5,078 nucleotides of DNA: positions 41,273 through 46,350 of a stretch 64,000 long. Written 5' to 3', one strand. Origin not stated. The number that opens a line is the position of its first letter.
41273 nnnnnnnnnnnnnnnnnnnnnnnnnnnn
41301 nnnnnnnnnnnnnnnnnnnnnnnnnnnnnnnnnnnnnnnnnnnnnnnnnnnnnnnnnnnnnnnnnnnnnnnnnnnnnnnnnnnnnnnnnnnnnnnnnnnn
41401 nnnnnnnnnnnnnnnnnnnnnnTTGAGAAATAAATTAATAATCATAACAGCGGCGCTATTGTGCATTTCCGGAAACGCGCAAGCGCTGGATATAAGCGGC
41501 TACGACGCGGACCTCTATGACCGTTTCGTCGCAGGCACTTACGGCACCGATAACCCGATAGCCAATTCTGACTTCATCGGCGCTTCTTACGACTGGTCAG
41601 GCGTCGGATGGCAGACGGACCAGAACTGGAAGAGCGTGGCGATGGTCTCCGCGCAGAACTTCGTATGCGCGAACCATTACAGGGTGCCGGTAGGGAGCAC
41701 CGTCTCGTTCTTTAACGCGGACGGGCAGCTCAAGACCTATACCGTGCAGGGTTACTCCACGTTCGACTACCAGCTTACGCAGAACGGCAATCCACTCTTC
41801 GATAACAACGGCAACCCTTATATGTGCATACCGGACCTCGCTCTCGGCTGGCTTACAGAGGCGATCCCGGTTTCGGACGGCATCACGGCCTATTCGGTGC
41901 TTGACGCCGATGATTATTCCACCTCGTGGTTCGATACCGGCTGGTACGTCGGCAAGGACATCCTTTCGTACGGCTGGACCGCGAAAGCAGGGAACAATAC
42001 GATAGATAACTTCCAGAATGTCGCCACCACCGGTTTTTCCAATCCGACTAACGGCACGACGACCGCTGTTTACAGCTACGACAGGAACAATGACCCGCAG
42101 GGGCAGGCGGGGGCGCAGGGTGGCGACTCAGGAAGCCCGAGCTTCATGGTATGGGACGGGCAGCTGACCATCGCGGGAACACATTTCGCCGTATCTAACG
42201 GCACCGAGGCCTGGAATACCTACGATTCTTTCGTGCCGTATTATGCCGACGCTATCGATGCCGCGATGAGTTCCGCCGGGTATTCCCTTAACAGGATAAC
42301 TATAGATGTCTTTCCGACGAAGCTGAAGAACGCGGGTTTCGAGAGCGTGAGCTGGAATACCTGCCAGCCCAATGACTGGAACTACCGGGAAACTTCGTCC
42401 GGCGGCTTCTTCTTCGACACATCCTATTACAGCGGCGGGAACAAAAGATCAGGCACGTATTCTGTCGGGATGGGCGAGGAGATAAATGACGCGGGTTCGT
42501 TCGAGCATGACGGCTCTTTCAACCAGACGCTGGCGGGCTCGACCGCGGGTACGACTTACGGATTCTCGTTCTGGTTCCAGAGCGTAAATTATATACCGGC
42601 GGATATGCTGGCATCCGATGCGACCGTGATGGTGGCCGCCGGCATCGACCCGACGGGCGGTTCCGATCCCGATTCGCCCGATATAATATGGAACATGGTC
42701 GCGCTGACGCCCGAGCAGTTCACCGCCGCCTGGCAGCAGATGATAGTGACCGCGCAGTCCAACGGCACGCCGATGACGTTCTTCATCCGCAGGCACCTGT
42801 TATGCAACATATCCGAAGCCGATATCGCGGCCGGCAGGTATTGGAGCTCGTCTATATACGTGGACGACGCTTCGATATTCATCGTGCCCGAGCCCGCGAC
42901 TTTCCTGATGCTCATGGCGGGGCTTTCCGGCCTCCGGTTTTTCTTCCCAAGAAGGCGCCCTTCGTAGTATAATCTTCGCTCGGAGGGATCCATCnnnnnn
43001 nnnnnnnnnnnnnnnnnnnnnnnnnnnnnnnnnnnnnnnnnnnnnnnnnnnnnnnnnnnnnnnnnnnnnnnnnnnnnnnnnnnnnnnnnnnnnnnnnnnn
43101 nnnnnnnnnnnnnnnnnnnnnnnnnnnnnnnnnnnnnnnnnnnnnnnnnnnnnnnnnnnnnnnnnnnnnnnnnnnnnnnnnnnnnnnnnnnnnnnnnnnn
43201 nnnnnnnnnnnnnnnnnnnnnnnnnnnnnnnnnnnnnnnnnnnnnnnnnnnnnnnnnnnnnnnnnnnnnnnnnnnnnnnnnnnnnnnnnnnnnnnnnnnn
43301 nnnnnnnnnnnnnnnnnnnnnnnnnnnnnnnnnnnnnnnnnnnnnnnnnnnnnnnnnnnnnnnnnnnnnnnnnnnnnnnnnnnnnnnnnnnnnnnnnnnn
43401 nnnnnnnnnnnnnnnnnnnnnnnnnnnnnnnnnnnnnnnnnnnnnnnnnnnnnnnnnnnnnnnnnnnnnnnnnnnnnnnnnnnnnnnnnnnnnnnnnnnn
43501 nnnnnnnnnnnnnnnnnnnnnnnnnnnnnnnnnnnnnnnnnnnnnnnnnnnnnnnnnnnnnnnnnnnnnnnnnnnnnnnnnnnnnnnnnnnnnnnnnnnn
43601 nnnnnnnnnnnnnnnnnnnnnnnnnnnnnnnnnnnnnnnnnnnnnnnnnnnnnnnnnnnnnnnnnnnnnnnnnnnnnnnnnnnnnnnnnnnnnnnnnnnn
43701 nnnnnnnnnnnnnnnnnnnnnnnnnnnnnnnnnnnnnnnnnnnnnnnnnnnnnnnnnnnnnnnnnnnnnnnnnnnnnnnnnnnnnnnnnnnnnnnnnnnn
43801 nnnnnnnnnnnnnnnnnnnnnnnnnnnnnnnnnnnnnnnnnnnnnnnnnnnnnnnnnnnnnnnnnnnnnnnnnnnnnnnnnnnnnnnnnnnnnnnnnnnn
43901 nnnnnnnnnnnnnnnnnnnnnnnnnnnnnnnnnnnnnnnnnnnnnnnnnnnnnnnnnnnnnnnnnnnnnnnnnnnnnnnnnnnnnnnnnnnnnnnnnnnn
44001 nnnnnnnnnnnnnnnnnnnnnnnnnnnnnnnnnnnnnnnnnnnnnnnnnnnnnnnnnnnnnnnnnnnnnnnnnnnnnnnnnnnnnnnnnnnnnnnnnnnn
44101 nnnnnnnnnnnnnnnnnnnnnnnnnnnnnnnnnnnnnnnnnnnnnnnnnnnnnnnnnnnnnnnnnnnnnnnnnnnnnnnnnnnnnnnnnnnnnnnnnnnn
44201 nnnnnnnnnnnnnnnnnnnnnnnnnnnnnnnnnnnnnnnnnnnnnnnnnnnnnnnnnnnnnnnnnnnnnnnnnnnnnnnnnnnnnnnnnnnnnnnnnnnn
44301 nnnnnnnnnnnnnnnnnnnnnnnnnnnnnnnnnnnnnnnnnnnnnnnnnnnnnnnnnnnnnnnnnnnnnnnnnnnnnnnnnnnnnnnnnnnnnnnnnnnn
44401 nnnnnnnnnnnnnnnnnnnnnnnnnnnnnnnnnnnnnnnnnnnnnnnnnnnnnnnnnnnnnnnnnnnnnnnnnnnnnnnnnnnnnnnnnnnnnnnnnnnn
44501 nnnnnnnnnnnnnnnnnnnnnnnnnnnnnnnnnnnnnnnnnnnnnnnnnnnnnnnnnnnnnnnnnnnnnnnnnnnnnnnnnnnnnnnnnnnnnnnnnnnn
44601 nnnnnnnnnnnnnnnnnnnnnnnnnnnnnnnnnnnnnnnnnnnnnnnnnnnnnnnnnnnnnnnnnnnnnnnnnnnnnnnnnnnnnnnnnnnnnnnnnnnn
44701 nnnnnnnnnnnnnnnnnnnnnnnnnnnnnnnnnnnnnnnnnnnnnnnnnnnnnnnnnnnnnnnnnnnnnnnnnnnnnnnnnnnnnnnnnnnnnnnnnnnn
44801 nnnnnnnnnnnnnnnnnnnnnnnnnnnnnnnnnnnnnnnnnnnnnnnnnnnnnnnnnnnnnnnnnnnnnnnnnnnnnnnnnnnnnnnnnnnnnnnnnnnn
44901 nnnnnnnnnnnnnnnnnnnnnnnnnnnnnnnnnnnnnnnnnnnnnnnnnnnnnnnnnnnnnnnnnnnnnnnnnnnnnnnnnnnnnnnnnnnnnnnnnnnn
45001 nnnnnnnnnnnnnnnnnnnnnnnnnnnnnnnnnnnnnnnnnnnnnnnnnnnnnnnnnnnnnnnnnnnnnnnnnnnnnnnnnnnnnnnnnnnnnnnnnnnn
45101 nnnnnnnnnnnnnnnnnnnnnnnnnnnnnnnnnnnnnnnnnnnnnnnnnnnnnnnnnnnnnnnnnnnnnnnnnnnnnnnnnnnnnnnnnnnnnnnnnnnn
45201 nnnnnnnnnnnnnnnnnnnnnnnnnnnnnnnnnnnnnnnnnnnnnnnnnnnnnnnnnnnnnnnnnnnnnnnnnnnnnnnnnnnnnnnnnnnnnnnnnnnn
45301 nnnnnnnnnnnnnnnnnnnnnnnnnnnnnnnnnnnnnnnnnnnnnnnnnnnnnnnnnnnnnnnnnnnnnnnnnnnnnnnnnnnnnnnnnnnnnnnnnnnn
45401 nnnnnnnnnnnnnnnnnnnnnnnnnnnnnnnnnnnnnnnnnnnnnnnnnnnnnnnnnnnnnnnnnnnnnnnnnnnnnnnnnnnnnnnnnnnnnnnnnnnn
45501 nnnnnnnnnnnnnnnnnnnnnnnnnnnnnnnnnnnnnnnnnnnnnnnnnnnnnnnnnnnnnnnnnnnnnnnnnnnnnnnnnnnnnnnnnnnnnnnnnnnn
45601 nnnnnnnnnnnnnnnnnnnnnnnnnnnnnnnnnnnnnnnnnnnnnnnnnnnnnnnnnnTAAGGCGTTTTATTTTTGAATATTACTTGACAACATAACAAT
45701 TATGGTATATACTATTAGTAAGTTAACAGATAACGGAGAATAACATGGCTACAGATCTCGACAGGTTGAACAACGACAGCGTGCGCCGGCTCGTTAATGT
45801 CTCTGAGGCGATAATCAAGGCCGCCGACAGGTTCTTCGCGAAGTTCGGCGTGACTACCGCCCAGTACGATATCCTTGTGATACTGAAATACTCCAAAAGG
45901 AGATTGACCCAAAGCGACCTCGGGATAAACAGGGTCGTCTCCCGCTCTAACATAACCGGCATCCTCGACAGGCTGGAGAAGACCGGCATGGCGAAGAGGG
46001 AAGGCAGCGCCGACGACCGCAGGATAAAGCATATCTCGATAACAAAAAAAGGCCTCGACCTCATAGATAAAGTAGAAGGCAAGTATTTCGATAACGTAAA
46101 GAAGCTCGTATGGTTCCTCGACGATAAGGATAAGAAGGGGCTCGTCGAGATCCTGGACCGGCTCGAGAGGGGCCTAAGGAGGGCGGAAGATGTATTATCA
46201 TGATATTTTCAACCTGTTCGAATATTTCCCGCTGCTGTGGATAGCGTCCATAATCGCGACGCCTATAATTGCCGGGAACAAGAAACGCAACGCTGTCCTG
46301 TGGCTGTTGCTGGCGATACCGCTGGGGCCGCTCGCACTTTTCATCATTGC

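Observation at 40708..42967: Tandem PEP-CTERM proteins sharing an unknown roughly 190 aa domain, one fused to a trypsin-like H-D-S domain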

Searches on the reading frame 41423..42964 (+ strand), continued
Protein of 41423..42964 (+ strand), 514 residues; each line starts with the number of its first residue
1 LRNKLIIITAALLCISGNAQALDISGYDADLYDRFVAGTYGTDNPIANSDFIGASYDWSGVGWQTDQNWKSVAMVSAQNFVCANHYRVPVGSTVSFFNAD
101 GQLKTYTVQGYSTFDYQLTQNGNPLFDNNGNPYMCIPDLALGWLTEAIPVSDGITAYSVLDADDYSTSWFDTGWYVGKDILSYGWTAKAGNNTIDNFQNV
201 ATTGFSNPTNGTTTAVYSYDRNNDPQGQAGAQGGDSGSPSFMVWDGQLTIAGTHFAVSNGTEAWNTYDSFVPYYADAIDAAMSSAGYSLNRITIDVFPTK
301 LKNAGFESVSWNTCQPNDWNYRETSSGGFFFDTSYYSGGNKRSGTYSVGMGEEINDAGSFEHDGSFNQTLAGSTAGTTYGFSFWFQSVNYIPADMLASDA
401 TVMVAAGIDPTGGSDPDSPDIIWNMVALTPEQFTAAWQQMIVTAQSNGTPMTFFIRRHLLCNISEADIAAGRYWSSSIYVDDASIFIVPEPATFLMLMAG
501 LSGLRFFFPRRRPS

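Call 73: find_related_loci(query=A7, collection=genome_contigs, flank=10000)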
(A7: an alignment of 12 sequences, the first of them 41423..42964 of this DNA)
Query A7 (514 aa) in genome_contigs; peptide patterns used: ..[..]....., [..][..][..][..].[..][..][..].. (x = any residue, [..] = any of these).
89 stretches matched a pattern; 63 encode a relative of the query (tblastn E <= 1e-3); 62 distinct loci.
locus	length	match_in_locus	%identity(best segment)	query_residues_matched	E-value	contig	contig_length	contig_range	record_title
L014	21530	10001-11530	81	4-512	0e+0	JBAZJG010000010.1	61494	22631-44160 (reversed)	MAG: Candidatus Omnitrophota bacterium isolate SO_2017_LW4_113 scaffold_1297_c1_LW137-91_2017, whole genome shotgun sequ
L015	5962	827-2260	49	6-495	2e-145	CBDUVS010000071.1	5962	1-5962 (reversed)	MAG TPA_asm: uncultured bacterium isolate SRR21487743_metabat2_69 genome assembly, contig: ERZ25748485.5954, whole genom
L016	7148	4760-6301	44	2-512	6e-133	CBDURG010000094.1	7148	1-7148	MAG TPA_asm: uncultured bacterium isolate SRR21487744_concoct_83 genome assembly, contig: ERZ25748493.6345, whole genome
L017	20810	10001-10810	48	19-298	1e-70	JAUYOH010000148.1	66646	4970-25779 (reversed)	MAG: Candidatus Omnitrophota bacterium isolate C4_maxbin.042 C4_k141_523727, whole genome shotgun sequence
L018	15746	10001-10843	44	7-294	1e-60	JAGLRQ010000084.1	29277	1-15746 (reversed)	MAG: Candidatus Auribacterota bacterium isolate RS_9_21 ROV157_9.bin.21.fa_84, whole genome shotgun sequence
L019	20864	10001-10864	41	16-298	2e-59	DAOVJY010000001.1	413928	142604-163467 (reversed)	MAG TPA_asm: Candidatus Omnitrophota bacterium isolate CSMAG_1405 CSMAG_1405_k141_1397613_length_413928_cov_32.4802, who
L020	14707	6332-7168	40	3-301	1e-53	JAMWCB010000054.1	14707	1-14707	MAG: Candidatus Omnitrophota bacterium isolate DG02_5.bins.26.Tibet NODE_10819_length_14707_cov_1.172702, whole genome s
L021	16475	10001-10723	37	16-294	2e-45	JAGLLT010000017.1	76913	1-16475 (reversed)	MAG: Candidatus Omnitrophota bacterium isolate RS_5_28 ROV157_5.bin.28.fa_17, whole genome shotgun sequence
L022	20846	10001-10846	37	5-298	3e-39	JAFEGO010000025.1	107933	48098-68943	MAG: Verrucomicrobia bacterium isolate SZAS-20 CK_MAG-93__25__length-107933, whole genome shotgun sequence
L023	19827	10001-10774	37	1-287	5e-36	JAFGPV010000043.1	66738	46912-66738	MAG: Pirellulales bacterium isolate Zod_Metabat.711 k87_1998278, whole genome shotgun sequence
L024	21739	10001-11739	35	1-281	1e-33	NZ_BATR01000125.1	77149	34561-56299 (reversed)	Verrucomicrobium sp. BvORR106, whole genome shotgun sequence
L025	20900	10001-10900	34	8-326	1e-32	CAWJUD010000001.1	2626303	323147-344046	MAG: Pirellulales bacterium isolate MFD04408.bin.1.134 genome assembly, contig: contig_23428, whole genome shotgun seque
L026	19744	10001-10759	35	20-301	2e-31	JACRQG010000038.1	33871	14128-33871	MAG: Verrucomicrobia bacterium isolate NC_groundwater_2007_Pr3_S-0.65um_68_3 SR2-18-Sp65_coassembly_scaffold_304050, who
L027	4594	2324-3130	34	11-287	2e-29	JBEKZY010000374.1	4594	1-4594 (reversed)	MAG: Thermoguttaceae bacterium isolate SPRUCE 80 SPRUCE_80_374, whole genome shotgun sequence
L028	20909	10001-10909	34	4-332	2e-29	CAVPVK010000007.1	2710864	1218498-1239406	MAG: uncultured Planctomycetia bacterium isolate MFD00082.bin.2.49 genome assembly, contig: contig_1631, whole genome sh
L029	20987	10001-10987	31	1-341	1e-27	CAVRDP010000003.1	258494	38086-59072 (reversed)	MAG: uncultured Planctomycetia bacterium isolate MFD01231.bin.2.30 genome assembly, contig: contig_12722, whole genome s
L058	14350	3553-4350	31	19-289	1e-18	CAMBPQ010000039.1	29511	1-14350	MAG: Planctomicrobium piriforme isolate AH-03may19-215 genome assembly, contig: AH-03may19-C2531, whole genome shotgun s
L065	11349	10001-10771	30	2-261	8e-15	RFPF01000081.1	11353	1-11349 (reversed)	MAG: Planctomycetia bacterium isolate WB4_1_1386 contig_100_80, whole genome shotgun sequence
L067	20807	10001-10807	32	19-292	3e-14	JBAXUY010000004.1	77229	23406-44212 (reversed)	MAG: Planctomycetia bacterium isolate ELA673 MAG673_4, whole genome shotgun sequence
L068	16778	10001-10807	30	19-292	5e-14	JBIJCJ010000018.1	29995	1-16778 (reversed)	MAG: Pirellulales bacterium isolate ME2006-08-18D11_3300042945_group2_bin248 Rohwer_bin1692_scaffold_661_c1, whole genom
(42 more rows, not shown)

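Call 81: search_protein_families(library=pfam, proteins=[L065:4063-5595:-, L065:1374-3251:-, L067:19475-20788:-, L067:3559-4971:-, L068:5820-7214:-, L068:7258-9507:-, L022:880-2829:+, L022:16050-17597:+, L029:7662-9410:-, L058:10080-11480:-], max_evalue=0.001)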
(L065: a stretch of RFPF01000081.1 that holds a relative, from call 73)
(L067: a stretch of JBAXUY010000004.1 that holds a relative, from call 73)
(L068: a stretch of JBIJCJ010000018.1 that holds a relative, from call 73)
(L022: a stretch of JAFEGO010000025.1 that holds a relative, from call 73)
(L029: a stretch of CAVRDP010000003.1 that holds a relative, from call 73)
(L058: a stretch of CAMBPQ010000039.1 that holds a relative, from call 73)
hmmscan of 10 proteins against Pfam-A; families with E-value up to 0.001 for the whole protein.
L065:4063-5595:- (511 aa): 1 family
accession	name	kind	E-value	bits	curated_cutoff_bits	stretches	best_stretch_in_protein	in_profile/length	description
PF01943.22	Polysacc_synt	-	7.1e-09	35.9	28.2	1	86-343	12-244/274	Polysaccharide biosynthesis protein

L065:1374-3251:- (626 aa): 1 family
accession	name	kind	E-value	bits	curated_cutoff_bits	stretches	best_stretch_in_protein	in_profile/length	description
PF04932.20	Wzy_C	-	2.4e-05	24.6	31.7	1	360-533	7-149/149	O-Antigen ligase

L067:19475-20788:- (438 aa): 1 family
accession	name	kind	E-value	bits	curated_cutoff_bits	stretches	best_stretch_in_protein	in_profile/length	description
PF00953.26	Glycos_transf_4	-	1.4e-34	119.8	27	1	171-323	2-157/160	Glycosyl transferase family 4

L067:3559-4971:- (471 aa): 0 families

L068:5820-7214:- (465 aa): 0 families

L068:7258-9507:- (750 aa): 4 families
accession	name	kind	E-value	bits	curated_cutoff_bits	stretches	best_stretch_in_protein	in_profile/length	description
PF03600.22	CitMHS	-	1.7e-72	244.8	31.9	2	180-693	4-335/336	Citrate transporter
PF02080.26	TrkA_C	-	1.4e-25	89.5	27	2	469-528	1-59/71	TrkA-C domain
PF00939.25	Na_sulph_symp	-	3.5e-09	36.6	27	1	607-748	322-467/472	Sodium:sulfate symporter transmembrane region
PF06808.19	DctM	-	0.00035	20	23.8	1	564-704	223-369/413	Tripartite ATP-independent periplasmic transporter, DctM component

L022:880-2829:+ (650 aa): 1 family
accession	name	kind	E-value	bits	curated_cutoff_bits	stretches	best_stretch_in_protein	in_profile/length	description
PF04932.20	Wzy_C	-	2.4e-19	70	31.7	1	418-580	2-147/149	O-Antigen ligase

L022:16050-17597:+ (516 aa): 2 families
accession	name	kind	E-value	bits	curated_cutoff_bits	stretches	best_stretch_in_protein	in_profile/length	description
PF00361.26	Proton_antipo_M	-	4.3e-44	151.3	21.5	1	132-350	1-225/294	NADH:quinone oxidoreductase/Mrp antiporter, TM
PF00662.26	Proton_antipo_N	-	4.3e-07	30.2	24.5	1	74-116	9-51/51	NADH-Ubiquinone oxidoreductase (complex I), chain 5 N-terminus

L029:7662-9410:- (583 aa): 2 families
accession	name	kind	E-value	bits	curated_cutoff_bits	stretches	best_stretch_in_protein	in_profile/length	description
PF11028.14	TMEM260-like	-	2e-29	103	24.2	1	81-236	1-172/179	Protein O-mannosyl-transferase TMEM260-like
PF13231.12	PMT_2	-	1.3e-08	35.6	26.1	1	116-264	18-160/160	Dolichyl-phosphate-mannose-protein mannosyltransferase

L058:10080-11480:- (467 aa): 1 family
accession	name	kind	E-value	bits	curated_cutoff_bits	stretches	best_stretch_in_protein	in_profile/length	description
PF00953.26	Glycos_transf_4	-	8.3e-35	120.6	27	1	191-344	2-158/160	Glycosyl transferase family 4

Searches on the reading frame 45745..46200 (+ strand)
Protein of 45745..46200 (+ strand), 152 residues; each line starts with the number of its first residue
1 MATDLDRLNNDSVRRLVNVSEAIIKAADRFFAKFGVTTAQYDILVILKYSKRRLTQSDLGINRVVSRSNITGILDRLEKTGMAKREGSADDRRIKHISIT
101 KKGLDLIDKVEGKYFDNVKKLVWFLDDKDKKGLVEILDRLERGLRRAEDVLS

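Call 29: search_protein_families(library=pfam, proteins=[window:45745-46200:+], max_evalue=0.00001)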
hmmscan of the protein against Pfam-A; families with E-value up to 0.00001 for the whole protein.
window:45745-46200:+ (152 aa): 4 families
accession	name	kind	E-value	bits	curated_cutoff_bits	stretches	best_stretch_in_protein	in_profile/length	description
PF01047.28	MarR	-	1.3e-10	41.4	24.6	1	37-94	2-58/59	MarR family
PF12802.13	MarR_2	-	1.6e-10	41.4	27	1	34-94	1-61/61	MarR family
PF13463.12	HTH_27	-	1e-06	29.3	22.2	1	37-103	2-68/68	Winged helix DNA-binding domain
PF22381.2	Staph_reg_Sar_Rot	-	7.2e-06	26.5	27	0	33-109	9-84/85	Transcriptional regulator SarA/Rot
